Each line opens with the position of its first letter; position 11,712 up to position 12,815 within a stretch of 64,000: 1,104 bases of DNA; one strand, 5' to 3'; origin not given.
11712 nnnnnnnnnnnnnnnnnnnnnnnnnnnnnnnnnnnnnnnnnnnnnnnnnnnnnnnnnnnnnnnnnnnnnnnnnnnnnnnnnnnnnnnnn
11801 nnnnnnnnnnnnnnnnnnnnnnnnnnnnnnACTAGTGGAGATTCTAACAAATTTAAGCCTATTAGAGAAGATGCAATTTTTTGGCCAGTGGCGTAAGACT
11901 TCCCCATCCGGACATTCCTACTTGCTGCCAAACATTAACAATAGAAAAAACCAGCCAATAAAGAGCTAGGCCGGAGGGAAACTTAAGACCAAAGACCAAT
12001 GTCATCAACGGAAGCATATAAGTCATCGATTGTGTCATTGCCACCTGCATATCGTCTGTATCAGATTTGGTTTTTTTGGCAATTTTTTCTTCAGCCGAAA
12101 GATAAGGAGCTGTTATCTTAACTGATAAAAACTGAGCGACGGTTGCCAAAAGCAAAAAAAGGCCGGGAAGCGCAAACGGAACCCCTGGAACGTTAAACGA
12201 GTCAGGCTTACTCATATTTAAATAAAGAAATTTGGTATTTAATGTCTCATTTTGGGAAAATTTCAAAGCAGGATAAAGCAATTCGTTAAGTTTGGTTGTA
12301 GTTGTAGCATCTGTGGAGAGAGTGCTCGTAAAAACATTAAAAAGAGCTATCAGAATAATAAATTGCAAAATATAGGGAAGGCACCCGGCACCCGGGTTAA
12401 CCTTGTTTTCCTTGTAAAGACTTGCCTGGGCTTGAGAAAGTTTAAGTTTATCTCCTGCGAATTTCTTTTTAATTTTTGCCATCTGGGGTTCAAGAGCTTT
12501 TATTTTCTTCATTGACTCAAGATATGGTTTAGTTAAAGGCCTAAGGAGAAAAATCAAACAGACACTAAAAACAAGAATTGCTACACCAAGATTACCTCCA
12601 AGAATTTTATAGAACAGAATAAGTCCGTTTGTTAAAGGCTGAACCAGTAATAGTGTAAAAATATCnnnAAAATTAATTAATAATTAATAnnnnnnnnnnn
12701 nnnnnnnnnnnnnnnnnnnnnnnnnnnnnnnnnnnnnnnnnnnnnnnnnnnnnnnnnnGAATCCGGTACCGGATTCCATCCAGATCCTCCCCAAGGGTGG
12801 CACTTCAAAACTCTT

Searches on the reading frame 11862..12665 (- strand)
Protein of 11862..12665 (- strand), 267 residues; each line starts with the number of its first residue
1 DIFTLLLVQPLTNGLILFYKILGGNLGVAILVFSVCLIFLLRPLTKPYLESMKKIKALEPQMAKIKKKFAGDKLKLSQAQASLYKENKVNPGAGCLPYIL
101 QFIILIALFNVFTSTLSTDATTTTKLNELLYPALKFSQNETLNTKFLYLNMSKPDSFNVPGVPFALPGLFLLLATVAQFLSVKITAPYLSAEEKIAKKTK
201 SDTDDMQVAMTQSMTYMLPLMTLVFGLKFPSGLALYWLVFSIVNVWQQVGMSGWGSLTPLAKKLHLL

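Call 38: search_protein_families(library=pfam, proteins=[window:11862-12665:-], max_evalue=0.0001)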
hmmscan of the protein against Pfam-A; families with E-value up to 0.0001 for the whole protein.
window:11862-12665:- (267 aa): 1 family
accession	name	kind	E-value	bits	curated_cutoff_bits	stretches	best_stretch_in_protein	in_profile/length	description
PF02096.25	60KD_IMP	-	1.8e-40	139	35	1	27-249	2-159/163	60Kd inner membrane protein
